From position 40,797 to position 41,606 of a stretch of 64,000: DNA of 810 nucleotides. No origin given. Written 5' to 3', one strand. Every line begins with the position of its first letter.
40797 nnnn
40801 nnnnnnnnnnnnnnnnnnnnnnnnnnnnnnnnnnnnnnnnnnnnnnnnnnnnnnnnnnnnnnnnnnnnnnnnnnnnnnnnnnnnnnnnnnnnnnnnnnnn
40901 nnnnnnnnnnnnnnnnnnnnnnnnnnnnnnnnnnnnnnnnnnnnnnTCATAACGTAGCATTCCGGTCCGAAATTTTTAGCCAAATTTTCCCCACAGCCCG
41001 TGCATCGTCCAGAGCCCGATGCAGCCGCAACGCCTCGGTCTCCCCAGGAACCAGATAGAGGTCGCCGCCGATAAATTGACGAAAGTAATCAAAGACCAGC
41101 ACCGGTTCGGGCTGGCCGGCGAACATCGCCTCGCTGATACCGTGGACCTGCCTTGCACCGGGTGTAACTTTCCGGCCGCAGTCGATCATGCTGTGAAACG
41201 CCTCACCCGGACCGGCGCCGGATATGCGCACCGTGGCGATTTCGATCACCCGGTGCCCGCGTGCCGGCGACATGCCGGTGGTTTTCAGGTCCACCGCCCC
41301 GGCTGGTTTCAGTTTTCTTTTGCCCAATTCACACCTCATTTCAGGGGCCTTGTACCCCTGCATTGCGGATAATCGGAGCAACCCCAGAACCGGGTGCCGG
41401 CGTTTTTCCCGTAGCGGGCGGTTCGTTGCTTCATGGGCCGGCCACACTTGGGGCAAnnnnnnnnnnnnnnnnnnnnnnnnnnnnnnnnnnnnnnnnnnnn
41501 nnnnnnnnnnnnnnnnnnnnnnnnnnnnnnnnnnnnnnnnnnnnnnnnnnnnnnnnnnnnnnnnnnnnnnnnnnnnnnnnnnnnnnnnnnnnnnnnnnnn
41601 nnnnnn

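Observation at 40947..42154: Two non-cas genes translationally coupled to the 5' end of cas3: a four-helix-bundle/zinc-finger protein and a crippled DEDDh exonuclease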

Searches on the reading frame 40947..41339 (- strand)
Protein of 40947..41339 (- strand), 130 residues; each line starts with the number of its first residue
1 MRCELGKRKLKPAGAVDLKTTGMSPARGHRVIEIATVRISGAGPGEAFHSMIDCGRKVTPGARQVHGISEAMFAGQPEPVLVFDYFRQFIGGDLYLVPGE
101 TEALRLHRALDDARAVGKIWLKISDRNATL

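Call 3: search_protein_families(library=pfam, proteins=[window:40947-41339:-], max_evalue=0.1)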
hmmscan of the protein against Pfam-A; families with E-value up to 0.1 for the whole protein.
window:40947-41339:- (130 aa): 1 family
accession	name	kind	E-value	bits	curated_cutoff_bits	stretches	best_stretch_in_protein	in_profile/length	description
PF00929.31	RNase_T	-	1.9e-13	51.7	24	1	16-98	3-89/164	Exonuclease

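Call 4: search_protein_families(library=ncbifam, proteins=[window:40947-41339:-], max_evalue=0.1)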
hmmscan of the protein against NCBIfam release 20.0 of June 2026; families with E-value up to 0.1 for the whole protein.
window:40947-41339:- (130 aa): 23 families
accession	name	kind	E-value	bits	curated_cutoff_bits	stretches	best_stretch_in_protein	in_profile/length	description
NF004316.1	PRK05711.1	equivalog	1.9e-14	53.9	196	1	16-93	6-84/234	DNA polymerase III subunit epsilon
TIGR01406.1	dnaQ_proteo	equivalog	2.1e-14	53.7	222.7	1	16-94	5-84/231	DNA polymerase III subunit epsilon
NF005836.0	PRK07740.1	equivalog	5.7e-12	45.6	261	1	16-94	64-143/244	hypothetical protein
NF005905.0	PRK07883.1-3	equivalog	1.6e-11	43.5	508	1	16-94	29-106/581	DEDD exonuclease domain-containing protein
NF005907.0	PRK07883.1-5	equivalog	7.3e-10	37.9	454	1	16-93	33-109/584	DEDD exonuclease domain-containing protein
NF005906.0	PRK07883.1-4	equivalog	1.2e-09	37.1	495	1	16-94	11-88/563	DEDD exonuclease domain-containing protein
TIGR00573.1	dnaq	subfamily_domain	2.3e-09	37.1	71.5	1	15-94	11-89/217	exonuclease, DNA polymerase III, epsilon subunit family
NF004719.0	PRK06063.1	equivalog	9.1e-09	34.7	389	1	14-80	19-83/331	DEDDh family exonuclease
NF004964.0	PRK06310.1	equivalog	1.7e-08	34.2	236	1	16-97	12-92/250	DNA polymerase III subunit epsilon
NF006316.0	PRK08517.1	equivalog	1.7e-07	30.8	247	1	16-95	75-152/270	3'-5' exonuclease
NF001688.0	PRK00448.1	equivalog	3.6e-07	28.1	873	1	16-94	428-505/1445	PolC-type DNA polymerase III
NF005981.0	PRK08074.1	equivalog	7.8e-07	27.4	789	1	16-77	8-69/931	ATP-dependent DNA helicase DinG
NF005289.0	PRK06807.1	equivalog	8.8e-06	25.2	335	1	16-91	13-87/313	3'-5' exonuclease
TIGR01405.1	polC_Gram_pos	equivalog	3.4e-05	21.7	1043.45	1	16-93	194-270/1211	DNA polymerase III subunit alpha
NF005904.0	PRK07883.1-2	equivalog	5.6e-05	21.6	969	1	16-95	35-112/584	DEDD exonuclease domain-containing protein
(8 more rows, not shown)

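Call 8: find_homologous_proteins(query=window:40947-41339:-)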
Query window:40947-41339:- (130 aa): 6 proteins with E <= 0.001 among 20 candidates.
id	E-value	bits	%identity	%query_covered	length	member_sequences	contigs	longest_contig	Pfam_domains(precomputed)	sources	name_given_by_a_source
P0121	1.5e-77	276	99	97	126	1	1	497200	PF00929.32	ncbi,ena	-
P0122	1.3e-40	156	48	90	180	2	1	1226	PF00929.32,PF16473.12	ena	-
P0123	1.3e-35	140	62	90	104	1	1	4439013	PF00929.32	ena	-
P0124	8.4e-27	112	36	85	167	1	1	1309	PF00929.32,PF16473.12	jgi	jgi:DNA polymerase III epsilon subunit family exonuclease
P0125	2.0e-23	101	34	85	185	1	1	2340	PF00929.32,PF16473.12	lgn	-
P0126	2.5e-23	100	58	59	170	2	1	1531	PF00929.32,PF16473.12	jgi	jgi:DNA polymerase-3 subunit epsilon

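Call 10: find_encoding_contigs(protein=P0123, flank=10000, max_places=4)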
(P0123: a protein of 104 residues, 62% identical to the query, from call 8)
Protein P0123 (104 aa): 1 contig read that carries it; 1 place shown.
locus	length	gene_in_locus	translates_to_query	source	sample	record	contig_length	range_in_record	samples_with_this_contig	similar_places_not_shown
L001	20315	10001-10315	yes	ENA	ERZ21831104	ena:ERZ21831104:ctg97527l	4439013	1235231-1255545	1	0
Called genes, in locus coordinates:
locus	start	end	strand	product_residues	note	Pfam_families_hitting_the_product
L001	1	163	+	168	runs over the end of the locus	-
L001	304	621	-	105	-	-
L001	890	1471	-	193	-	-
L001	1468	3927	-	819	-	PF13148:DUF3987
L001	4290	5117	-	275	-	-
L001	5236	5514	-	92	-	PF13744:HTH_37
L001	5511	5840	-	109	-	PF05973:Gp49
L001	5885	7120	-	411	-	PF00589:Phage_integrase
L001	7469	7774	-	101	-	-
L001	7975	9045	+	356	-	PF08279:HTH_11 (weak), PF13280:WYL, PF25583:WCX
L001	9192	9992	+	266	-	-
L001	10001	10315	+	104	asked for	PF00929:RNase_T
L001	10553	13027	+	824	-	PF18019:Cas3_HD, PF00270:DEAD, PF04851:ResIII, PF00271:Helicase_C (weak), PF22590:Cas3-like_C_2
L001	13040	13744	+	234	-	PF09704:Cas_Cas5d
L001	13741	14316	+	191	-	PF09709:Cas_Csd1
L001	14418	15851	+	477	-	PF09709:Cas_Csd1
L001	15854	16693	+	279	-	PF05107:Cas_Cas7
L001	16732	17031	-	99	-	PF01381:HTH_3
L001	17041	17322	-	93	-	PF05015:HigB-like_toxin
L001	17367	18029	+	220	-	PF01930:Cas_Cas4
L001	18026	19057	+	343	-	PF01867:Cas_Cas1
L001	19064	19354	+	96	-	PF09827:CRISPR_Cas2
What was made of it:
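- In L001 the trio precedes a type I-C system, not a type I-E system (call 10).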

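Call 29: find_encoding_contigs(protein=P0122, flank=5000, max_places=4)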
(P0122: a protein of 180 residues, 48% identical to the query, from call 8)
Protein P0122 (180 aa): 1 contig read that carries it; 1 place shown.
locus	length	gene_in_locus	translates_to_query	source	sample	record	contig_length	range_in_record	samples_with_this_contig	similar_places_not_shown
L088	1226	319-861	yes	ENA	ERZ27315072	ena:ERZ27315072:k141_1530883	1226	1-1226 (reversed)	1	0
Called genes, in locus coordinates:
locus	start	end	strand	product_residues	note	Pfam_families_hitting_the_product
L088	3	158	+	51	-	?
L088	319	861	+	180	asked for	PF00929:RNase_T, PF16473:Rv2179c-like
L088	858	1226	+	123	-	?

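Call 30: find_encoding_contigs(protein=P0125, flank=5000, max_places=4)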
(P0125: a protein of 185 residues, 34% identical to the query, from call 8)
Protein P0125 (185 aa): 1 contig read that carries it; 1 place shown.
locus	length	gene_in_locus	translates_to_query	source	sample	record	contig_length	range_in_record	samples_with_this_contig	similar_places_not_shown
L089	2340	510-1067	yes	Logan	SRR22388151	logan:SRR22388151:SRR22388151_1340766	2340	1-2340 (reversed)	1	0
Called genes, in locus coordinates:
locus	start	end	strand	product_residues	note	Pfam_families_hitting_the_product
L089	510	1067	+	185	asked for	PF16473:Rv2179c-like, PF00929:RNase_T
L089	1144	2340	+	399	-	?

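Call 31: find_related_loci(query=A1, collection=metagenome_contigs, flank=10000)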
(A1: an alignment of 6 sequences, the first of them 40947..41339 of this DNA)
Query A1 (130 aa) in metagenome_contigs; peptide patterns used: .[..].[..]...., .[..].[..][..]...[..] (x = any residue, [..] = any of these).
600 stretches matched a pattern (row limit reached: there are more); 167 encode a relative of the query (tblastn E <= 1e-3); the best 80 are kept; 80 distinct loci.
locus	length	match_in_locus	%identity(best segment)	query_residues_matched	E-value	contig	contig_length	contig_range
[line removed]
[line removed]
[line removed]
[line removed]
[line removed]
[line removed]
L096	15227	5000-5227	39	15-90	3e-14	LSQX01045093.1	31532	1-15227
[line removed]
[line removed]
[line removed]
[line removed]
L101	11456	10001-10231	41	15-92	8e-12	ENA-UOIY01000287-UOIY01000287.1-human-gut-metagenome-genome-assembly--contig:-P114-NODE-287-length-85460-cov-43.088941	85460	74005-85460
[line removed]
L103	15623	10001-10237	37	15-92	2e-10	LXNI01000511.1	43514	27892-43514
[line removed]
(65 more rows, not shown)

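Call 32: search_protein_families(library=pfam, proteins=[L088:858-1226:+, L089:1144-2340:+, L088:3-158:+], max_evalue=0.01)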
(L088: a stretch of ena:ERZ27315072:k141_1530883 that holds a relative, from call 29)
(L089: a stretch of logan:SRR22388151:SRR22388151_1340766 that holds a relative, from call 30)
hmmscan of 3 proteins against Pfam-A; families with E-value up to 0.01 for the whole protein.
L088:858-1226:+ (123 aa): 1 family
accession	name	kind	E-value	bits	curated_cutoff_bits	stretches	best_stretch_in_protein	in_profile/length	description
PF18019.7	Cas3_HD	-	1.5e-24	87.7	23.1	1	27-110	1-85/207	Cas3, HD domain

L089:1144-2340:+ (399 aa): 2 families
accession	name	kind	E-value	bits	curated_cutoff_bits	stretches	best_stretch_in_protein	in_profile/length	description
PF18019.7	Cas3_HD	-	3.2e-48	164.9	23.1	1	9-212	1-207/207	Cas3, HD domain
PF00270.35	DEAD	-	0.002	18.3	26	1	272-337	9-71/167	DEAD/DEAH box helicase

L088:3-158:+ (51 aa): 0 families

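Call 37: search_protein_families(library=pfam, proteins=[L095:6799-9477:+, L095:9685-10020:-, L095:9992-10495:+, L095:5227-6354:+, L093:2035-2799:+, L093:2816-3676:-, L093:37-1956:+, L093:3730-4326:+, L095:18761-19096:+], max_evalue=0.001)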
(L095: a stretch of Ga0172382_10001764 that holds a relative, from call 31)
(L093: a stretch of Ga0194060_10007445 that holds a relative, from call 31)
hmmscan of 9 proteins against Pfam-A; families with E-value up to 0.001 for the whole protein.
L095:6799-9477:+ (892 aa): 6 families
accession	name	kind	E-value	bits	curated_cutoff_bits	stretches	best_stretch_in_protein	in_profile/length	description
PF00476.26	DNA_pol_A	-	1.5e-162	541.4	34.3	1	515-890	2-381/381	DNA polymerase family A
PF02739.22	5_3_exonuc_N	-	5.5e-62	208.8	34.3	1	10-171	2-164/164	5'-3' exonuclease, N-terminal resolvase-like domain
PF01367.25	5_3_exonuc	-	2.1e-29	102.3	40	1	172-267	1-96/97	5'-3' exonuclease, C-terminal SAM fold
PF22619.2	DNA_polI_exo1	-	9.2e-13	48.6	27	1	368-472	37-138/140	DNA polymerase I, ribonuclease H-like domain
PF01612.26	DNA_pol_A_exo1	-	3.2e-06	27.5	23.6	1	297-478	1-168/173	3'-5' exonuclease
PF14520.12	HHH_5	-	0.00059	20.7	27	0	193-215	6-29/57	Helix-hairpin-helix domain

L095:9685-10020:- (111 aa): 0 families

L095:9992-10495:+ (167 aa): 3 families
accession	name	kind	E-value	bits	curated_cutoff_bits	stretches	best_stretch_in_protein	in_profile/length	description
PF00929.31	RNase_T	-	1.7e-36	126.7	24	1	3-160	1-163/164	Exonuclease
PF16473.11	Rv2179c-like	-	4.7e-12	46.4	27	1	2-162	2-174/177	3'-5' exoribonuclease Rv2179c-like domain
PF13482.12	RNase_H_2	-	9.2e-06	26.1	22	1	5-142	3-118/165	RNase_H superfamily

L095:5227-6354:+ (375 aa): 3 families
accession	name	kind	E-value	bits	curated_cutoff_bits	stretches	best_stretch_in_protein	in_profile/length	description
PF04055.27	Radical_SAM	-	3.4e-27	96.1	29.5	1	20-177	2-166/166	Radical SAM superfamily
PF13186.11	SPASM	-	3.1e-09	37.4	21.5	1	267-327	1-67/67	Iron-sulfur cluster-binding domain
PF13353.11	Fer4_12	-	1e-05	26.3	22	1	16-127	8-119/137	4Fe-4S single cluster domain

L093:2035-2799:+ (254 aa): 3 families
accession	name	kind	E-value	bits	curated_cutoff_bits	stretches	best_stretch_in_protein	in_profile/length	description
PF01728.25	FtsJ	-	9.3e-48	163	24.1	1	68-249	1-179/181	FtsJ-like methyltransferase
PF01479.30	S4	-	1e-08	35.2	22.8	1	13-57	2-46/48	S4 domain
PF22421.1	SYY_C-terminal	-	0.0002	21.6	27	1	8-57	15-64/83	Tyrosine--tRNA ligase SYY-like C-terminal domain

L093:2816-3676:- (286 aa): 2 families
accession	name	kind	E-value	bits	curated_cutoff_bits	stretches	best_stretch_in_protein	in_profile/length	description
PF12654.12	DUF3786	-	4.1e-41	140.9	27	1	105-281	1-175/176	Domain of unknown function (DUF3786)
PF04060.18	FeS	-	4.9e-13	49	23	1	34-65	1-32/33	Putative Fe-S cluster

L093:37-1956:+ (639 aa): 6 families
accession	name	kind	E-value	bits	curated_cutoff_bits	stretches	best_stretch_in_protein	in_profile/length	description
PF13292.11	DXP_synthase_N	-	7.1e-127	422.8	21.2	1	3-278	1-274/274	1-deoxy-D-xylulose-5-phosphate synthase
PF02779.29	Transket_pyr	-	5.9e-50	169.8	27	1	314-473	3-170/174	Transketolase, pyrimidine binding domain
PF02780.25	Transketolase_C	-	7.4e-36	123.2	25.9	1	490-612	1-124/124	Transketolase, C-terminal domain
PF00456.26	Transketolase_N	-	1.8e-05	24.4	22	1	36-181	19-191/334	Transketolase, thiamine diphosphate binding domain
PF00676.26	E1_dh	-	0.0002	20.9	22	1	117-179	107-167/300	Dehydrogenase E1 component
PF02775.26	TPP_enzyme_C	-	0.00035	20.8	21.9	0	117-175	32-84/151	Thiamine pyrophosphate enzyme, C-terminal TPP binding domain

L093:3730-4326:+ (198 aa): 3 families
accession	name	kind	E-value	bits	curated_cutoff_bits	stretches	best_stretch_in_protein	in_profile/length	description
PF00929.31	RNase_T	-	5.5e-38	131.5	24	1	28-185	1-163/164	Exonuclease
PF16473.11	Rv2179c-like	-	2.7e-10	40.7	27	1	28-188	3-175/177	3'-5' exoribonuclease Rv2179c-like domain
PF01612.26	DNA_pol_A_exo1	-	3.6e-07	30.6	23.6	1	75-167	63-131/173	3'-5' exonuclease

L095:18761-19096:+ (111 aa): 1 family
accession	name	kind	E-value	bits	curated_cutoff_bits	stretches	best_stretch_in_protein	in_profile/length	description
PF09707.15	Cas_Cas2CT1978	-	1e-36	125.3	24.7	1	11-96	1-86/86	CRISPR-associated protein (Cas_Cas2CT1978)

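Call 46: search_protein_families(library=padloc, proteins=[window:40947-41339:-, L095:9992-10495:+, L093:3730-4326:+], max_evalue=0.01)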
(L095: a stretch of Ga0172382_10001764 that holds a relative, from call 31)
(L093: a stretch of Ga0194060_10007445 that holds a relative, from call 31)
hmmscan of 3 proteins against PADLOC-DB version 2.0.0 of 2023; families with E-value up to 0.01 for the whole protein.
window:40947-41339:- (130 aa): 3 families
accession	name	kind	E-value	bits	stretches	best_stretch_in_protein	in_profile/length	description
PDLC01247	DEDDh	-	7.9e-15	53.7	1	15-94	2-72/139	"CAS-I,CAS-II,CAS-III,CAS-IV,CAS-V,CAS-VI; associated"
PDLC05027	PDC-S48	-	5.2e-13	46.8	1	16-78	9-70/411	-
PDLC05028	PDC-S48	-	3.7e-12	43.6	1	15-78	22-84/512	-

L095:9992-10495:+ (167 aa): 4 families
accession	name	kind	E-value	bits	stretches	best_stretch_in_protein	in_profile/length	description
PDLC01247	DEDDh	-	4.3e-42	142.1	1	3-161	1-138/139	"CAS-I,CAS-II,CAS-III,CAS-IV,CAS-V,CAS-VI; associated"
PDLC05027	PDC-S48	-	5.6e-37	125.8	1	4-160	8-162/411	-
PDLC05028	PDC-S48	-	4.5e-33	112.6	1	3-160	21-175/512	-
PDLC00753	Effector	-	1.9e-06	25.8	1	2-164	8-176/184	Exonuclease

L093:3730-4326:+ (198 aa): 4 families
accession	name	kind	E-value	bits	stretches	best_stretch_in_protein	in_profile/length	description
PDLC01247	DEDDh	-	8.9e-41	137.8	1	28-186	1-138/139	"CAS-I,CAS-II,CAS-III,CAS-IV,CAS-V,CAS-VI; associated"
PDLC05027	PDC-S48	-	1e-35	121.6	1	25-190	4-167/411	-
PDLC05028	PDC-S48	-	6.1e-34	115.4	1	27-189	20-179/512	-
PDLC00753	Effector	-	3.1e-07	28.3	1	24-193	5-180/184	Exonuclease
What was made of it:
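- On CRISPR-associated standalone DEDDh (ancillary gene): PADLOC DEDDh E=7.9e-15, partial match (call 46).
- Closest known: Standalone CRISPR-associated DEDDh. Same: The ORF matches the Cas-associated DEDDh model (call 46).
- The PADLOC Cas-associated DEDDh model matches at 4e-42 and 9e-41 for the intact copies, and 8e-15, N-terminal half only, for the window copy (call 46).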

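Call 80: predict_structure(alignment_id=A1)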
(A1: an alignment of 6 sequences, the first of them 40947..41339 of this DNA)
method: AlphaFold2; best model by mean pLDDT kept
length: 130 residues; sequences in the alignment: 6
mean_pLDDT: 49.8   pTM: 0.37
mean pLDDT of the five models: 49.8, 48.2, 48.2, 48.1, 47.8
residues with pLDDT >= 90: 0; 70-90: 0; 50-70: 69; < 50: 61
segments of 3 or more residues with pLDDT < 50: 1-29, 72-76, 92-98, 103-105, 115-124, 126-130
pLDDT, mean of each block of 10 residues (from residue 1): 36 40 47 54 56 55 53 51 60 47 52 49 45
secondary structure, 60 per line:
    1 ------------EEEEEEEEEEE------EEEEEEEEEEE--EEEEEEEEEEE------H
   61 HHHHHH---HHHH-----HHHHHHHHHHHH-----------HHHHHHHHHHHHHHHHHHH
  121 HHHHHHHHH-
elements in order: E13-23 E30-40 E43-53 H60-66 H70-73 H79-90 H102-129
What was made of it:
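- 40947..41339 (-): Degenerate standalone CRISPR-associated DEDDh (DnaQ-like) exonuclease ORF, 130 aa. ExoI is D-L-K instead of D-x-E. An in-frame ~52-aa deletion (junction near 41045) removes ExoII. ExoIII HRALDDA is retained. Call 80: AlphaFold pLDDT 49.8.
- The AlphaFold model has low confidence (pLDDT 49.8, call 80), though from a shallow alignment.
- Tried and rejected: Uninformative about foldability (call 80).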

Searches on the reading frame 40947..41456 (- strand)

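Call 3: search_protein_families(library=pfam, proteins=[window:40947-41456:-], max_evalue=0.1)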
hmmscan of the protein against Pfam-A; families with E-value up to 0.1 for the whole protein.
window:40947-41456:- (169 aa): 1 family
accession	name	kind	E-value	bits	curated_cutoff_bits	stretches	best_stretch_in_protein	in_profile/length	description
PF00929.31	RNase_T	-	4.9e-13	50.4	24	1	55-137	3-89/164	Exonuclease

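Call 4: search_protein_families(library=ncbifam, proteins=[window:40947-41456:-], max_evalue=0.1)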
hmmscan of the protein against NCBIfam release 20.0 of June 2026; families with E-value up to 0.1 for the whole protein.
window:40947-41456:- (169 aa): 23 families
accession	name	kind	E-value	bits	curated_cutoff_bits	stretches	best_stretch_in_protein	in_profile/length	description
NF004316.1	PRK05711.1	equivalog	4.9e-14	52.5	196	1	55-132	6-84/234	DNA polymerase III subunit epsilon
TIGR01406.1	dnaQ_proteo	equivalog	5.8e-14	52.3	222.7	1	55-133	5-84/231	DNA polymerase III subunit epsilon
NF005836.0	PRK07740.1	equivalog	1.5e-11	44.2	261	1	55-133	64-143/244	hypothetical protein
NF005905.0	PRK07883.1-3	equivalog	4.2e-11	42.1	508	1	55-132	29-105/581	DEDD exonuclease domain-containing protein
NF005907.0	PRK07883.1-5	equivalog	2.1e-09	36.3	454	1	55-132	33-109/584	DEDD exonuclease domain-containing protein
NF005906.0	PRK07883.1-4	equivalog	3.1e-09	35.7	495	1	55-133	11-88/563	DEDD exonuclease domain-containing protein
TIGR00573.1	dnaq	subfamily_domain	6.3e-09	35.6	71.5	1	54-133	11-89/217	exonuclease, DNA polymerase III, epsilon subunit family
NF004719.0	PRK06063.1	equivalog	2e-08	33.5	389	1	53-118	19-82/331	DEDDh family exonuclease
NF004964.0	PRK06310.1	equivalog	3.4e-08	33.2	236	1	55-136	12-92/250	DNA polymerase III subunit epsilon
NF006316.0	PRK08517.1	equivalog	4.3e-07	29.5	247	1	54-134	74-152/270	3'-5' exonuclease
NF001688.0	PRK00448.1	equivalog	9.8e-07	26.7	873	1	55-132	428-504/1445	PolC-type DNA polymerase III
NF005981.0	PRK08074.1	equivalog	1.8e-06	26.3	789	1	55-116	8-69/931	ATP-dependent DNA helicase DinG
NF005289.0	PRK06807.1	equivalog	2.3e-05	23.8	335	1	55-130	13-87/313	3'-5' exonuclease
TIGR01405.1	polC_Gram_pos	equivalog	7.9e-05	20.5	1043.45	1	55-132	194-270/1211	DNA polymerase III subunit alpha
NF005904.0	PRK07883.1-2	equivalog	0.00014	20.3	969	1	54-133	34-111/584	DEDD exonuclease domain-containing protein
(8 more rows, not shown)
